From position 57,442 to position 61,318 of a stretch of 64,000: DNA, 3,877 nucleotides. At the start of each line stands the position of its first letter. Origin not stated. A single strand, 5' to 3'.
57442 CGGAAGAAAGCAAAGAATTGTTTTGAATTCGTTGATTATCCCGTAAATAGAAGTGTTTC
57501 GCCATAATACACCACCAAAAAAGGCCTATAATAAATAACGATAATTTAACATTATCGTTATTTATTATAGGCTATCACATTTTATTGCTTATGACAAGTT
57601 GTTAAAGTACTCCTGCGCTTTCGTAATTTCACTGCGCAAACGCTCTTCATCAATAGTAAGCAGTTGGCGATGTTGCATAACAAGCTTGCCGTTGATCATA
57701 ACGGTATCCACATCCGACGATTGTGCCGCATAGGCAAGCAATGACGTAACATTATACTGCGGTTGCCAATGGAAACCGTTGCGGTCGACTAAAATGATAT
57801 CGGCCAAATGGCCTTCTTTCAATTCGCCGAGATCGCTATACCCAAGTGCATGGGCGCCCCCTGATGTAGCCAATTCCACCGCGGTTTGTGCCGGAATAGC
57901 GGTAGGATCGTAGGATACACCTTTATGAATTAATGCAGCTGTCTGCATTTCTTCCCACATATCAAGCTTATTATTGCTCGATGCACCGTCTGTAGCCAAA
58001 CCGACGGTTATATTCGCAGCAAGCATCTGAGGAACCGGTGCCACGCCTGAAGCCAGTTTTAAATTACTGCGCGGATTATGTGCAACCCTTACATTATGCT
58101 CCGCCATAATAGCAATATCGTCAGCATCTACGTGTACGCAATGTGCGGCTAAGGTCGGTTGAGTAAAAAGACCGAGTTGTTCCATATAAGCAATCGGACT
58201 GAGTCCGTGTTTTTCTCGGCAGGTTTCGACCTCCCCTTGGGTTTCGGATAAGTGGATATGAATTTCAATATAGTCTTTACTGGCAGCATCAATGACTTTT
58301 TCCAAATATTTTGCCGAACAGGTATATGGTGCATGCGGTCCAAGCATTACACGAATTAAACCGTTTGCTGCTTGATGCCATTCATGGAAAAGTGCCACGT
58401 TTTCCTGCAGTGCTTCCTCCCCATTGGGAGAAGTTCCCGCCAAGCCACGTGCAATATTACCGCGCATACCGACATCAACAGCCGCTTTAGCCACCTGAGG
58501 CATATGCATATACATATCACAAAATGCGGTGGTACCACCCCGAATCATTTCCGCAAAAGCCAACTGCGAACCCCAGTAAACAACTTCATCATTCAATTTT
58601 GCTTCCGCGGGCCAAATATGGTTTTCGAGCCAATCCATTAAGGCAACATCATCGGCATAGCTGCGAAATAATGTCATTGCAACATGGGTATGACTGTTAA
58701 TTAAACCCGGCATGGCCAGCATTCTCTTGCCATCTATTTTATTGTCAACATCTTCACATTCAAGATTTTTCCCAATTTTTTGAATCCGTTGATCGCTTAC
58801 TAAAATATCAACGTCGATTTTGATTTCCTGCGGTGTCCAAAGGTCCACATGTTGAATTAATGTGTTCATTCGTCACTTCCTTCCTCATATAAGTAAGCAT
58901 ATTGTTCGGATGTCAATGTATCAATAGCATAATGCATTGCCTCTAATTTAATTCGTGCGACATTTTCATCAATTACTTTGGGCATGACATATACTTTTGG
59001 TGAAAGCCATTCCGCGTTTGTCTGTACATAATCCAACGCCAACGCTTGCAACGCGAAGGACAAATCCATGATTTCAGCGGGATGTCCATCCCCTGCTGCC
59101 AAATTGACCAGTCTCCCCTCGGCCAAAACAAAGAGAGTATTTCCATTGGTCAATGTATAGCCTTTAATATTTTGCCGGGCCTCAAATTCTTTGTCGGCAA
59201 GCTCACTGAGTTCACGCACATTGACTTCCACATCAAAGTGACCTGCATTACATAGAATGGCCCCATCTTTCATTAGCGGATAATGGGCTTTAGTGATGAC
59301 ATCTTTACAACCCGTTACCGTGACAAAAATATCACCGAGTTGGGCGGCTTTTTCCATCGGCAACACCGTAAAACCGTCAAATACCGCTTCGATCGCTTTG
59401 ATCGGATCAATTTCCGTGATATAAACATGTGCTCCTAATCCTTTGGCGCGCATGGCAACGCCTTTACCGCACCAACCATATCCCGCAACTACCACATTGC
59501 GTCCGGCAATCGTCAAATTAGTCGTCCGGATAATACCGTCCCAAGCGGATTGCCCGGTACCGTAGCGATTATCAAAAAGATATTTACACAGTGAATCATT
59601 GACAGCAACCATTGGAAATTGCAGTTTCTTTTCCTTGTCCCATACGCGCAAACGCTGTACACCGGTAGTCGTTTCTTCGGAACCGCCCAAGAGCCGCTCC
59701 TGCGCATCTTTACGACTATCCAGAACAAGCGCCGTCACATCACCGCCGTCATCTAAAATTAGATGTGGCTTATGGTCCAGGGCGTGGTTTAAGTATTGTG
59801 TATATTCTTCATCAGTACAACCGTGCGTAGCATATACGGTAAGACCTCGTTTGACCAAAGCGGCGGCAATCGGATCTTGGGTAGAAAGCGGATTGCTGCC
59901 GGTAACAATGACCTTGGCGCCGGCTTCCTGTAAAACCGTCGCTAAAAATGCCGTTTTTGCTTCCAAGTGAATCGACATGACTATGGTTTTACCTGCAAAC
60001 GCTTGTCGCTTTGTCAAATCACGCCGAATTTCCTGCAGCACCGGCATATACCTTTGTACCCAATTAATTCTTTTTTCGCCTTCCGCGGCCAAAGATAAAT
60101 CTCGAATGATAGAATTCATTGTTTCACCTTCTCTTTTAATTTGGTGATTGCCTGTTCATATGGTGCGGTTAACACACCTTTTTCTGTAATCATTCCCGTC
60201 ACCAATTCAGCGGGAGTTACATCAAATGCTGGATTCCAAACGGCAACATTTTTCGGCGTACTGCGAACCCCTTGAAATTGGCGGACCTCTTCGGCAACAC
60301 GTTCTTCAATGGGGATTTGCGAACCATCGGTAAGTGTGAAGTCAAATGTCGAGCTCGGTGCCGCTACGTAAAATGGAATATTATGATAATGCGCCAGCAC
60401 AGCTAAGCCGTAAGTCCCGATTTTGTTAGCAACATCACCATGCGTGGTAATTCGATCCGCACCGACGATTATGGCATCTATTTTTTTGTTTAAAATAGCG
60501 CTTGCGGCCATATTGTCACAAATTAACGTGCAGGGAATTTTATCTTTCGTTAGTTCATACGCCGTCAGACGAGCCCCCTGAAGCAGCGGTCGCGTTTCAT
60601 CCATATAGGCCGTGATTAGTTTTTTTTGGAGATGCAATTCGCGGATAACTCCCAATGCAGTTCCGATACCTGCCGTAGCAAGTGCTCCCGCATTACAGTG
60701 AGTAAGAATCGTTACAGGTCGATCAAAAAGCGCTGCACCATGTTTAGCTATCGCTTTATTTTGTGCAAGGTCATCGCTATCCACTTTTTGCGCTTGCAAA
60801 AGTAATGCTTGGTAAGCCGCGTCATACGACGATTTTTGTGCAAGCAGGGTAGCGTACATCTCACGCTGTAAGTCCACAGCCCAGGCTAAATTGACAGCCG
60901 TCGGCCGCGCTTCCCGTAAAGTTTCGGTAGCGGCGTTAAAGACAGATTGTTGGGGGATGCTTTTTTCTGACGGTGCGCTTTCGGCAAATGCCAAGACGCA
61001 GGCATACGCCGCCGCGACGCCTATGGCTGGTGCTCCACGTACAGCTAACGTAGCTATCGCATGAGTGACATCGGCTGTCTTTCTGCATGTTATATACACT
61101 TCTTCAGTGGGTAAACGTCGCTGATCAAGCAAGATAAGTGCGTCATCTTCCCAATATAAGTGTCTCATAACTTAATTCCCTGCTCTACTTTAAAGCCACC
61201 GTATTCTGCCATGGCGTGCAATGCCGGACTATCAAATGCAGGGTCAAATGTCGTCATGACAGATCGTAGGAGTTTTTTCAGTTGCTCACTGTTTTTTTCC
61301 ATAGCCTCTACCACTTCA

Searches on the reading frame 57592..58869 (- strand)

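Call 62: search_protein_families(library=pfam, max_evalue=0.00001, proteins=[window:57592-58869:-])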
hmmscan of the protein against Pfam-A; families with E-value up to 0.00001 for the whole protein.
window:57592-58869:- (426 aa): 2 families
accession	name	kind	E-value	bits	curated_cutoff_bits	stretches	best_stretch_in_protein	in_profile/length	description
PF01979.26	Amidohydro_1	-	4e-74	250.4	25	1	52-397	2-345/345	Amidohydrolase family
PF07969.17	Amidohydro_3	-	3e-18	67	29.7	1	185-397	260-471/472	Amidohydrolase family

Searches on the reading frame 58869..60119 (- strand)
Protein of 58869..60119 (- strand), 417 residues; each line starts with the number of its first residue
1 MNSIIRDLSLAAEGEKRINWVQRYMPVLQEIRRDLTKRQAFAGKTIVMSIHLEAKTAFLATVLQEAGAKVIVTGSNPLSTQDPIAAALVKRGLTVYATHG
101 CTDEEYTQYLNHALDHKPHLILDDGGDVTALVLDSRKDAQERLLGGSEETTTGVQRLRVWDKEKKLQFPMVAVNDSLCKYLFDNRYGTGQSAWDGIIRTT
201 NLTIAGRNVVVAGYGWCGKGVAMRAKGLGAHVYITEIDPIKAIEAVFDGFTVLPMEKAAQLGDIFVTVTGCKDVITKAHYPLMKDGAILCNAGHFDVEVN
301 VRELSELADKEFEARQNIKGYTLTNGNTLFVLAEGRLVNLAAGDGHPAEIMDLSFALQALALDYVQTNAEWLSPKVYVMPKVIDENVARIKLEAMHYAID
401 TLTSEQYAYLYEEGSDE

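Call 62: search_protein_families(library=pfam, max_evalue=0.00001, proteins=[window:58869-60119:-])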
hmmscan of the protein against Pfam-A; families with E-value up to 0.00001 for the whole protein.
window:58869-60119:- (417 aa): 3 families
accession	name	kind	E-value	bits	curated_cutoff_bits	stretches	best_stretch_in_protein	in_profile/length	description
PF05221.23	AdoHcyase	-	2.8e-57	194.6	25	2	4-138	3-142/299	S-adenosyl-L-homocysteine hydrolase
PF00670.27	AdoHcyase_NAD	-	2e-54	184.5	27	1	184-343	1-160/162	S-adenosyl-L-homocysteine hydrolase, NAD binding domain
PF02826.25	2-Hacid_dh_C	-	1.6e-07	31.3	25.1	1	192-294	22-128/178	D-isomer specific 2-hydroxyacid dehydrogenase, NAD binding domain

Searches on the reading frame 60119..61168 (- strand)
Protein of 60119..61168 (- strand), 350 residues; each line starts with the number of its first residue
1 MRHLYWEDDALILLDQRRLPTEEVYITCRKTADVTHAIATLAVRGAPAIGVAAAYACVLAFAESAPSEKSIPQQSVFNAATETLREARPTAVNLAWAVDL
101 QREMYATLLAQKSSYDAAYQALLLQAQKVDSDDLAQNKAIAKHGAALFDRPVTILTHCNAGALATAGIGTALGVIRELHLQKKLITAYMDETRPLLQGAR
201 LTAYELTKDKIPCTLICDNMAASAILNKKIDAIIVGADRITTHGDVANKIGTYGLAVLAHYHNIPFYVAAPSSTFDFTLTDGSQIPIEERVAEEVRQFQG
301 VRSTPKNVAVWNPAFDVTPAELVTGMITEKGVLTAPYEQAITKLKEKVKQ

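Call 62: search_protein_families(library=pfam, max_evalue=0.00001, proteins=[window:60119-61168:-])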
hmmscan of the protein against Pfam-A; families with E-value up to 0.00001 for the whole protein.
window:60119-61168:- (350 aa): 1 family
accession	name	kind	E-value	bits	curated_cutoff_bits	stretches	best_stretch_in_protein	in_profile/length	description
PF01008.23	IF-2B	-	1.7e-81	274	22.4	1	43-334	2-279/280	Initiation factor 2 subunit family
